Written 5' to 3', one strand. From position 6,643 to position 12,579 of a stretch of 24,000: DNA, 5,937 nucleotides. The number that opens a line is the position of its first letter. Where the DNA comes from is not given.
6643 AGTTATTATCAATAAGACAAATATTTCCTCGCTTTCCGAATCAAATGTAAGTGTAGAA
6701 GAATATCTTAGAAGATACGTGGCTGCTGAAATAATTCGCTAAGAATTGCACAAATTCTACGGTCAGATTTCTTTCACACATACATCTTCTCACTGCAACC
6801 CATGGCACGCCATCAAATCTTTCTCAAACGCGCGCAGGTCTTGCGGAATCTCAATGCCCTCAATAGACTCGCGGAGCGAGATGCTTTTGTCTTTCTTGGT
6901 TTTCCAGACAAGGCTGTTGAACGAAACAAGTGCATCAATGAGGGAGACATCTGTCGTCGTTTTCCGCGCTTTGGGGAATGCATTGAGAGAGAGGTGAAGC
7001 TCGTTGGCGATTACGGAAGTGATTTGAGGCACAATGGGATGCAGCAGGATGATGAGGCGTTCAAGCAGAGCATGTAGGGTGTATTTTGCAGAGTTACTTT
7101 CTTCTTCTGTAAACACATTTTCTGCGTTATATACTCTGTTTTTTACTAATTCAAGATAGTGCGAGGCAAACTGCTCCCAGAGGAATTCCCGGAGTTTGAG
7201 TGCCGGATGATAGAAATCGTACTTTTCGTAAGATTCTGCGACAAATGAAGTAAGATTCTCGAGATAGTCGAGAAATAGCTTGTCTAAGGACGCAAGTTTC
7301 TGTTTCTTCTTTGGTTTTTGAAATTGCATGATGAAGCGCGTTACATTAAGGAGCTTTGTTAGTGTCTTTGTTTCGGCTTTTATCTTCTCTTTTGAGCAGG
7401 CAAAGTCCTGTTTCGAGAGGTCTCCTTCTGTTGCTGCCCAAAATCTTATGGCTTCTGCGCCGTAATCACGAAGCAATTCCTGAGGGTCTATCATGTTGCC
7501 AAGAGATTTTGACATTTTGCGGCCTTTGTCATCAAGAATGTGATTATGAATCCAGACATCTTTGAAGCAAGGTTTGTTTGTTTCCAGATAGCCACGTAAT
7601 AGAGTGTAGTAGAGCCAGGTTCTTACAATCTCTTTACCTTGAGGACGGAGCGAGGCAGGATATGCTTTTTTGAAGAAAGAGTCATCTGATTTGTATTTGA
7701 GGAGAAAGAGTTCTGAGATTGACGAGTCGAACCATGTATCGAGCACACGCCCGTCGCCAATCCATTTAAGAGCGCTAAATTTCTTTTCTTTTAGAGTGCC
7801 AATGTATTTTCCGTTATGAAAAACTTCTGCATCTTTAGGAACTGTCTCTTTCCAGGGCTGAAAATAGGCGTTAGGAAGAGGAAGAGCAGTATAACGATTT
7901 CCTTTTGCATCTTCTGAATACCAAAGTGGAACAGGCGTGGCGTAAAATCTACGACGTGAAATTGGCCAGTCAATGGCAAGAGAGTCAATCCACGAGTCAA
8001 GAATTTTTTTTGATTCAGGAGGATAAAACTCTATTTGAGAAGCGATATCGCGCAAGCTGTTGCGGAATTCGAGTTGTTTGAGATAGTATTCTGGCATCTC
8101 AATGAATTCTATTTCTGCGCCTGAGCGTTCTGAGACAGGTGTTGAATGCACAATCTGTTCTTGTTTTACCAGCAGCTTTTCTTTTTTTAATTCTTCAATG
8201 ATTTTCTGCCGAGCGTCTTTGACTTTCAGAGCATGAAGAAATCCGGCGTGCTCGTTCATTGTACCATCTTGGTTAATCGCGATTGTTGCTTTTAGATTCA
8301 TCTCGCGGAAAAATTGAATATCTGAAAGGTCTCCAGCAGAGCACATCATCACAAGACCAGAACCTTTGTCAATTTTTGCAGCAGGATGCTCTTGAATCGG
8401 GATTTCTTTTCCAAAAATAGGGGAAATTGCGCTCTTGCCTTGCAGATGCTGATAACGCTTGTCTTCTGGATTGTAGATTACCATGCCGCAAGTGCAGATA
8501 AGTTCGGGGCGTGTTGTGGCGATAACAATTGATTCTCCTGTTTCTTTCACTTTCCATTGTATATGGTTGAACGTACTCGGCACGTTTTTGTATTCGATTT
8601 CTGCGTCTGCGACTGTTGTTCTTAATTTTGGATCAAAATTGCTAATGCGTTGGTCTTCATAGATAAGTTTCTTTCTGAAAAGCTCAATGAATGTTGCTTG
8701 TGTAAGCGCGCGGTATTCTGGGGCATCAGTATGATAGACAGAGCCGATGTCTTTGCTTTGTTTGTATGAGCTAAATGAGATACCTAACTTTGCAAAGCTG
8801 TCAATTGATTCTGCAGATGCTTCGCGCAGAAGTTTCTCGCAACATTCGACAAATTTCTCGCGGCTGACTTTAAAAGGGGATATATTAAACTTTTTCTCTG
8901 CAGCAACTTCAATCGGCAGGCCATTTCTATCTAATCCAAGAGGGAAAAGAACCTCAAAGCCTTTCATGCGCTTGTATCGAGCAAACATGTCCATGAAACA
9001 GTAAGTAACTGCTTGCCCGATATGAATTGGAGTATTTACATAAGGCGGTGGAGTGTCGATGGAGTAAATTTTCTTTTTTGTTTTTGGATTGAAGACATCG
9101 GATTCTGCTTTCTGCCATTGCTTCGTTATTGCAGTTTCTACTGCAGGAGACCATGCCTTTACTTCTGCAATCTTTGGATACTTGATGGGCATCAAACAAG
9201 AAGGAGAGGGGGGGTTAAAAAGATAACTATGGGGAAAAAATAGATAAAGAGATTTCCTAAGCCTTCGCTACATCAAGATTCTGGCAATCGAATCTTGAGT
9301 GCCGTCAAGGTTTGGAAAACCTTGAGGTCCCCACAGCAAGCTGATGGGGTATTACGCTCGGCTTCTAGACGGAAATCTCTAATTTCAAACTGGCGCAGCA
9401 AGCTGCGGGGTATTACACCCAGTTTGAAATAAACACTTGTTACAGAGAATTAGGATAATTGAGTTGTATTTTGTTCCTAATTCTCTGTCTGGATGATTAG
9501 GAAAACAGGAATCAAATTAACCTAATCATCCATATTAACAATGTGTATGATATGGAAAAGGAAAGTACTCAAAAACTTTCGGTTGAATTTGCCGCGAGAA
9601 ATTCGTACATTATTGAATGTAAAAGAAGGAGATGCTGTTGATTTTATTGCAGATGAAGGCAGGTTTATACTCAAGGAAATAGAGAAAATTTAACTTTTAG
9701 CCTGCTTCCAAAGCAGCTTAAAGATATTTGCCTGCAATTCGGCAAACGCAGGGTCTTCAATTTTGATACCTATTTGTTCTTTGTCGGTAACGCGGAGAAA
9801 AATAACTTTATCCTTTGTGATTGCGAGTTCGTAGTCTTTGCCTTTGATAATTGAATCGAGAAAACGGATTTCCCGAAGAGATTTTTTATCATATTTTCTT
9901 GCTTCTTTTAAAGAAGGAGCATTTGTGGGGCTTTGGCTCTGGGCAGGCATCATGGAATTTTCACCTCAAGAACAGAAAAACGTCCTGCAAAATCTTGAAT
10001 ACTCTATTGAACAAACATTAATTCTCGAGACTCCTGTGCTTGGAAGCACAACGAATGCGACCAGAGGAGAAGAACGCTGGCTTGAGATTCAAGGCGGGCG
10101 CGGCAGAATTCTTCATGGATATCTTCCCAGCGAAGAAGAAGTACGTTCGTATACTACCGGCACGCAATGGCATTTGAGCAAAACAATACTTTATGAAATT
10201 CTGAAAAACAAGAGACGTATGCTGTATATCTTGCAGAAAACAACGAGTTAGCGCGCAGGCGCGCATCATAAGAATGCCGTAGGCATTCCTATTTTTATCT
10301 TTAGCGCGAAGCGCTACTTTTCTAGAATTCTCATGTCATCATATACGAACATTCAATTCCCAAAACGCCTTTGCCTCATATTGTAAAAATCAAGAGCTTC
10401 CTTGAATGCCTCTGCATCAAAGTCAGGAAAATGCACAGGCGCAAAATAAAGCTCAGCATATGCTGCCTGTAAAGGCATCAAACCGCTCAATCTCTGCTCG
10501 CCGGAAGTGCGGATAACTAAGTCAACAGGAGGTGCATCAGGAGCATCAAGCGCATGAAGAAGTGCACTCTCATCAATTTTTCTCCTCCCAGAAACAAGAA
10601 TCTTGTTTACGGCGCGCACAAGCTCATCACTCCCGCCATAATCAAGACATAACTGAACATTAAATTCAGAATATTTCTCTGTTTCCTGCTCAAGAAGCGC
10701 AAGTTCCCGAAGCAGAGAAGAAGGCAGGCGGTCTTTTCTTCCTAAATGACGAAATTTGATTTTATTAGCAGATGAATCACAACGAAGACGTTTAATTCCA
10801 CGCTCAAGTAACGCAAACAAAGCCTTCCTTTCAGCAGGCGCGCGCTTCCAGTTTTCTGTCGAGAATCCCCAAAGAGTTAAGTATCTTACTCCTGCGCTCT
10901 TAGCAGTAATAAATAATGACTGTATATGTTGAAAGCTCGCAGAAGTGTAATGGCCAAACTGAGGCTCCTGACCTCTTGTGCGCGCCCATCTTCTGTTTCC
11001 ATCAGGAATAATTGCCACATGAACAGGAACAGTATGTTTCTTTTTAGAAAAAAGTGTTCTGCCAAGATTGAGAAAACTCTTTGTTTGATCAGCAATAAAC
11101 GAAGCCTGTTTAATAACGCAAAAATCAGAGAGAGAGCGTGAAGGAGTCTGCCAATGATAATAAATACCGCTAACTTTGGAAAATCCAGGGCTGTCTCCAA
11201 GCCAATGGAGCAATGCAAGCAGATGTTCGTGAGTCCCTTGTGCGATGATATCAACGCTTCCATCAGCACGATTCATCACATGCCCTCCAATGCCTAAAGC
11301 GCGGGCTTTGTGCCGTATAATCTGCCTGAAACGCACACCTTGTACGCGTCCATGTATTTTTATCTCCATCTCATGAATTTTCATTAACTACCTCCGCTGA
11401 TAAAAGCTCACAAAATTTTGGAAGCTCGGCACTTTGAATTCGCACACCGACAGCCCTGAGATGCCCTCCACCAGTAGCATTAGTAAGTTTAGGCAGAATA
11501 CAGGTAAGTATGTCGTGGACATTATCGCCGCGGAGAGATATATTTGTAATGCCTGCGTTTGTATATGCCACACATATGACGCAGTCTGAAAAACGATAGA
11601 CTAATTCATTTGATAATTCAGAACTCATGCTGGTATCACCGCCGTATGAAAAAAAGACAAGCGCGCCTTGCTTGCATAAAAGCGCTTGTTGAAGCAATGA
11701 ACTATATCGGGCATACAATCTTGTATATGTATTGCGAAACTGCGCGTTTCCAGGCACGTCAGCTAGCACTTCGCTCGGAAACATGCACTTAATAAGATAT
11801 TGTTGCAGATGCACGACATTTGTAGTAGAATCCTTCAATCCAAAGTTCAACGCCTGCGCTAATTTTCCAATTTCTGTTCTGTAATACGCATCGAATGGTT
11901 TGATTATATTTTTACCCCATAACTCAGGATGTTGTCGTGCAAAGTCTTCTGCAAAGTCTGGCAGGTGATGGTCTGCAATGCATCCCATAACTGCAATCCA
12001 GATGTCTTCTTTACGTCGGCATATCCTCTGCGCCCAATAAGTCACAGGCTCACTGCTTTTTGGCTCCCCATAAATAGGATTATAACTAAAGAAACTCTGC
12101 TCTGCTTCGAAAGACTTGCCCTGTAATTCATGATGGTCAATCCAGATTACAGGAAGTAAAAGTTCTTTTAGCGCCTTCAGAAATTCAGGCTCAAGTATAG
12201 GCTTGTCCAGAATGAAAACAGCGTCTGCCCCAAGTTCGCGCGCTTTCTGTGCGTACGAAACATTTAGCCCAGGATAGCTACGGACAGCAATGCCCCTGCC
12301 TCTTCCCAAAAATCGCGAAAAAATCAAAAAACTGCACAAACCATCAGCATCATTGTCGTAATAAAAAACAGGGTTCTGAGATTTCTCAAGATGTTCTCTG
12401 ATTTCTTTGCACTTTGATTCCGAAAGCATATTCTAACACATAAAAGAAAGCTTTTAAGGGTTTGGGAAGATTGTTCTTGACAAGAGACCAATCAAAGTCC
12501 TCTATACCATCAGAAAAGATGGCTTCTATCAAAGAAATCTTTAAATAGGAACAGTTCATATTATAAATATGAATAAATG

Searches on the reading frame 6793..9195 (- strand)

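Call 50: search_protein_families(library=pfam, proteins=[window:6793-9195:-], max_evalue=0.00001)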
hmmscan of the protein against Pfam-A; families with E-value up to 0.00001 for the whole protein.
window:6793-9195:- (801 aa): 4 families
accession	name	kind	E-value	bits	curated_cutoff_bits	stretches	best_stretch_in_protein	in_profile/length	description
PF00133.28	tRNA-synt_1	-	1.1e-73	248.9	22.7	1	24-590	3-404/414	tRNA synthetases class I (I, L, M and V)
PF09334.17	tRNA-synt_1g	-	7.6e-30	104.4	20.1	2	46-202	3-137/391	tRNA synthetases class I (M)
PF08264.19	Anticodon_1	-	6.1e-22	78.5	25.1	1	638-778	1-144/148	Anticodon-binding domain of tRNA ligase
PF01406.26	tRNA-synt_1e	-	1.8e-09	37.8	27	1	544-590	237-283/301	tRNA synthetases class I (C) catalytic domain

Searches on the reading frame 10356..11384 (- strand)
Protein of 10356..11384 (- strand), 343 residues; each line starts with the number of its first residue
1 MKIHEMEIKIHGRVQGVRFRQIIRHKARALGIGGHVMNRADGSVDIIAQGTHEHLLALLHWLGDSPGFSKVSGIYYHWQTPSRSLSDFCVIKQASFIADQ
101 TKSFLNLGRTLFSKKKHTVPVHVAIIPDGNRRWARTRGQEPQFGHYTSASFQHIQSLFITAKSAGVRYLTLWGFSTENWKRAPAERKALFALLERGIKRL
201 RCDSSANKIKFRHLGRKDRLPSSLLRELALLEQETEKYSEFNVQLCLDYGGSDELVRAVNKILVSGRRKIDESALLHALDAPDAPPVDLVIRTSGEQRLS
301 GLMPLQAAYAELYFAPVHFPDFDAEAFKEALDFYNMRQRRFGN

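Call 50: search_protein_families(library=pfam, proteins=[window:10356-11384:-], max_evalue=0.00001)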
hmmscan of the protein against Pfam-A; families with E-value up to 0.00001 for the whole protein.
window:10356-11384:- (343 aa): 2 families
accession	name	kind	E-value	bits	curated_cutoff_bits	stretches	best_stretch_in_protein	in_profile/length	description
PF01255.24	Prenyltransf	-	1.8e-60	204.7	27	1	126-342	1-219/219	Putative undecaprenyl diphosphate synthase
PF00708.24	Acylphosphatase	-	6.7e-20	71.6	22.5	1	7-88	2-83/85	Acylphosphatase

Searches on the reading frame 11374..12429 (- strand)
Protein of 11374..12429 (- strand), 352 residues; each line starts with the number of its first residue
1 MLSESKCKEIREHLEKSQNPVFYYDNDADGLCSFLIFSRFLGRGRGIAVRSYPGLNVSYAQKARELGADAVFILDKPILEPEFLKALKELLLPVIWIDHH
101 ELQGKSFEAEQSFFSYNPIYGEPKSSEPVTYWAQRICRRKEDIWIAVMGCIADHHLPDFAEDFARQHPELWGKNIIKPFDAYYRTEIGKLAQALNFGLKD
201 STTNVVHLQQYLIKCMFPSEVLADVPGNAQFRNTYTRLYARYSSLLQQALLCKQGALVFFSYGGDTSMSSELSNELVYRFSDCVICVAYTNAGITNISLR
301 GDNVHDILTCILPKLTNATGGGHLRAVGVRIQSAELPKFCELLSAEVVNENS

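Call 50: search_protein_families(library=pfam, proteins=[window:11374-12429:-], max_evalue=0.00001)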
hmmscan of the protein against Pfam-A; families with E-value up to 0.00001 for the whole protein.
window:11374-12429:- (352 aa): 1 family
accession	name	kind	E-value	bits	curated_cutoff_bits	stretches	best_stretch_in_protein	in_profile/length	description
PF01368.27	DHH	-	2.2e-08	34.8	28.1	1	24-113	8-83/125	DHH family, N-terminal domain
